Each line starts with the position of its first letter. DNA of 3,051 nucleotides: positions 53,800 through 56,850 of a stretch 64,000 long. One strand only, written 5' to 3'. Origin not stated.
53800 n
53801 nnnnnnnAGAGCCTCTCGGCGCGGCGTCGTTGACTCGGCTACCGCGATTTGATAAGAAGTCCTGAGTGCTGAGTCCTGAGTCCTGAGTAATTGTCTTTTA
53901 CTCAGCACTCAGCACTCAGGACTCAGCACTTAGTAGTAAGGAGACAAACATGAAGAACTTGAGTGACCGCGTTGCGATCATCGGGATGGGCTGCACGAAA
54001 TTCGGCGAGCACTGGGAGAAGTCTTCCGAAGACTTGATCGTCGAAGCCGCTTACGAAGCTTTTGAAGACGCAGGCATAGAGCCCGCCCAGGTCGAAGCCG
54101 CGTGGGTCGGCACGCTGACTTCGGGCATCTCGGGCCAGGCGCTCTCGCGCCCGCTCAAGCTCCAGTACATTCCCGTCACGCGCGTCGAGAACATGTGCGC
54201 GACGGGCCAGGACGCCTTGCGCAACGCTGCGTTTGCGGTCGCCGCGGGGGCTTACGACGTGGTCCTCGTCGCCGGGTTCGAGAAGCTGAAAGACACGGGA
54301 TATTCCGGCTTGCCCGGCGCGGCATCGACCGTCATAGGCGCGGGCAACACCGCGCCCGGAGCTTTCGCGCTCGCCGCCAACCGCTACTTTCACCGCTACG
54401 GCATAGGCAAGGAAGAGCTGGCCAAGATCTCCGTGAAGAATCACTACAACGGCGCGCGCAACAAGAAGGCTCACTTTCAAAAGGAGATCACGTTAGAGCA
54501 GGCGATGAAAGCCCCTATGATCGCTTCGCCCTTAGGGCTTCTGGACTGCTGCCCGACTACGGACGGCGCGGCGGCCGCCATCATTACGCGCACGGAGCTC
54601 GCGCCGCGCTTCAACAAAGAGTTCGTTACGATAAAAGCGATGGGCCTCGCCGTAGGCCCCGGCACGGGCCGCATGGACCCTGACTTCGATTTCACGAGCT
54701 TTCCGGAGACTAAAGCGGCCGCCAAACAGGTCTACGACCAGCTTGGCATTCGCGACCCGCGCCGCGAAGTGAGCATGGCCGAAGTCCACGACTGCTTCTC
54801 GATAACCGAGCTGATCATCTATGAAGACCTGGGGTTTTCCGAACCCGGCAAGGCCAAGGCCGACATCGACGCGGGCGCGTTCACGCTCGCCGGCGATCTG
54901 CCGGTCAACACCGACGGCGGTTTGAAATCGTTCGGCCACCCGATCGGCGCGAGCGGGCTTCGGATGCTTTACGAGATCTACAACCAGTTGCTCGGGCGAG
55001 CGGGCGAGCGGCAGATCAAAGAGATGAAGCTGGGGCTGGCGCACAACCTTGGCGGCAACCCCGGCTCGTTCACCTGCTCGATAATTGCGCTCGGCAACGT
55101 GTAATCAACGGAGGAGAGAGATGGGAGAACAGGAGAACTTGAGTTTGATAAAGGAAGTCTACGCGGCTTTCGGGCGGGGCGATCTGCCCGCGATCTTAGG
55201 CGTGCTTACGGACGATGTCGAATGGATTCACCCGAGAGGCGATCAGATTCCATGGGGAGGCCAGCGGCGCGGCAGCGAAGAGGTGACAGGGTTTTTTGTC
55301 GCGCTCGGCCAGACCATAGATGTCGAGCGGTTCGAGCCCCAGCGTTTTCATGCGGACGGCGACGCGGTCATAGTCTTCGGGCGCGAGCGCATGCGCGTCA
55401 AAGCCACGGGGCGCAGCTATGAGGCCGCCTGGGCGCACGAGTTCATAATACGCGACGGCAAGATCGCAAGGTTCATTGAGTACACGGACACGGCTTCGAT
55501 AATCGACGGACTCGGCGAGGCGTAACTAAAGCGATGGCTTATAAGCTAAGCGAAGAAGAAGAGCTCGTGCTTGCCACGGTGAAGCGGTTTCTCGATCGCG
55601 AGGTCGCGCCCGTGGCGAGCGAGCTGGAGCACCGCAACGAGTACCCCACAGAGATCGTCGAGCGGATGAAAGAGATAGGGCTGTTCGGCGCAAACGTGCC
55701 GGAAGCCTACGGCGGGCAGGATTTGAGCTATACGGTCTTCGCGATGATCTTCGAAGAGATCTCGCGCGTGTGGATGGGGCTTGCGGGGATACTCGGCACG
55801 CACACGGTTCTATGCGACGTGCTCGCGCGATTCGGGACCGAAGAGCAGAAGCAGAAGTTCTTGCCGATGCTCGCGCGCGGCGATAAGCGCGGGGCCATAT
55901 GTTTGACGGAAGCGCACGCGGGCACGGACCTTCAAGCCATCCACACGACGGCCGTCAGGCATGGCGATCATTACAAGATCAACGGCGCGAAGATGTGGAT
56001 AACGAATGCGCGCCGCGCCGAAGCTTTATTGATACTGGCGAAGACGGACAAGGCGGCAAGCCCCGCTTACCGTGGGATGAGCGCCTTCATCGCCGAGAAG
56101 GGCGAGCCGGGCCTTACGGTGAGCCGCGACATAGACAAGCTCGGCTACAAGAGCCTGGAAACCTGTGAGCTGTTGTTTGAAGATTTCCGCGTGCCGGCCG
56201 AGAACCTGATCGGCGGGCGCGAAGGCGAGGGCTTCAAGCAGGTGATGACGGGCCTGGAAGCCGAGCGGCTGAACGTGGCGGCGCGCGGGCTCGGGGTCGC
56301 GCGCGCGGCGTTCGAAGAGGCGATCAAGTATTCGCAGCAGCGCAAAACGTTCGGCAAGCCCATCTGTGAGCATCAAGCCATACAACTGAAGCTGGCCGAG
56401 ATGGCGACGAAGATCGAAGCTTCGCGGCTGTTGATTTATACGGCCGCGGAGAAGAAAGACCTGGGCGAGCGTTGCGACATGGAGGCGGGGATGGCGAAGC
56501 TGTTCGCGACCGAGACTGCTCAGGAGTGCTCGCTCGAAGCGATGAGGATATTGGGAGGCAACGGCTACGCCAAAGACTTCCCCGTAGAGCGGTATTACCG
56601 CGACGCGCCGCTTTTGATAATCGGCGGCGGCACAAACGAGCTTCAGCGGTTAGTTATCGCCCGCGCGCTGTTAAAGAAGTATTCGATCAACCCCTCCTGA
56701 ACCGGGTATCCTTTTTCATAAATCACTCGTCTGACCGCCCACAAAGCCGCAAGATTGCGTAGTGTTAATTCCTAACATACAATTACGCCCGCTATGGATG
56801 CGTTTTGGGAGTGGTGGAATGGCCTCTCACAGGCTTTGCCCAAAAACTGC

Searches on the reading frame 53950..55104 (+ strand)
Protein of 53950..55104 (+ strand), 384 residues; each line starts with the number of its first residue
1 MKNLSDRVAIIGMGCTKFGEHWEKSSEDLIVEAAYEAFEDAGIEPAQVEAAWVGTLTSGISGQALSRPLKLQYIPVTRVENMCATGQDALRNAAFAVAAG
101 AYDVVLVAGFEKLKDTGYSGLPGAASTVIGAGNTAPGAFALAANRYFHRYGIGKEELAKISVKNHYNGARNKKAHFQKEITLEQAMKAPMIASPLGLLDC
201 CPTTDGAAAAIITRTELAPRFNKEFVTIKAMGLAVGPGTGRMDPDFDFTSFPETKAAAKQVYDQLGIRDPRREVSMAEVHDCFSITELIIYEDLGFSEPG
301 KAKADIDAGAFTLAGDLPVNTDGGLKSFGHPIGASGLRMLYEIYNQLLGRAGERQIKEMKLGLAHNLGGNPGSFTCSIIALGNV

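Call 34: search_protein_families(library=pfam, proteins=[window:53950-55104:+], max_evalue=0.00001)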
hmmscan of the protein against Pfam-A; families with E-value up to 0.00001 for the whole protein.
window:53950-55104:+ (384 aa): 3 families
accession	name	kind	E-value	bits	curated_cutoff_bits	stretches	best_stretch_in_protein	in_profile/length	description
PF22691.2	Thiolase_C_1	-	1e-35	123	28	1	247-373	14-136/144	Thiolase C-terminal domain-like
PF00108.29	Thiolase_N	-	1.2e-24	87.6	26.4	1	8-214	1-258/260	Thiolase, N-terminal domain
PF02803.24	Thiolase_C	-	8.7e-09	35.5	27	1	256-358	26-108/123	Thiolase, C-terminal domain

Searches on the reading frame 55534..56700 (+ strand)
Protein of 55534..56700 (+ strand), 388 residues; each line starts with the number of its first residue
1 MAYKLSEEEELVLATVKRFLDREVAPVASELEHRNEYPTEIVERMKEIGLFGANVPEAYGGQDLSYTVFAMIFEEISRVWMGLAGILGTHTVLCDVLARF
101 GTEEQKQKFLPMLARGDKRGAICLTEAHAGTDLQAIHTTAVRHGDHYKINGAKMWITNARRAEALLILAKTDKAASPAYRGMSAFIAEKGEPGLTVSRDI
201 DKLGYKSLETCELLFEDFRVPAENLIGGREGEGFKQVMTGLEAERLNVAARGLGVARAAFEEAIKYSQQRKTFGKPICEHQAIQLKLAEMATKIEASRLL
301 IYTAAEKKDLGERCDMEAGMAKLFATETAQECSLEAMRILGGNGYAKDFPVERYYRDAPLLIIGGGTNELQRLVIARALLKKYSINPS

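Call 34: search_protein_families(library=pfam, proteins=[window:55534-56700:+], max_evalue=0.00001)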
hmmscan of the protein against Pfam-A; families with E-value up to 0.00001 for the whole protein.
window:55534-56700:+ (388 aa): 4 families
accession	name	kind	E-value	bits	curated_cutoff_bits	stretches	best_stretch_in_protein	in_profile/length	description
PF00441.29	Acyl-CoA_dh_1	-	1.6e-53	181.3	22.4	1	231-380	1-150/150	Acyl-CoA dehydrogenase, C-terminal domain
PF02771.21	Acyl-CoA_dh_N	-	7.4e-36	123.4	22.9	1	6-117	1-113/113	Acyl-CoA dehydrogenase, N-terminal domain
PF08028.16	Acyl-CoA_dh_2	-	1.3e-23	84.2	22.7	1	248-358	3-123/134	Acyl-CoA dehydrogenase, C-terminal domain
PF02770.24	Acyl-CoA_dh_M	-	1.7e-23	83.1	33.3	1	121-217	1-96/97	Acyl-CoA dehydrogenase, middle domain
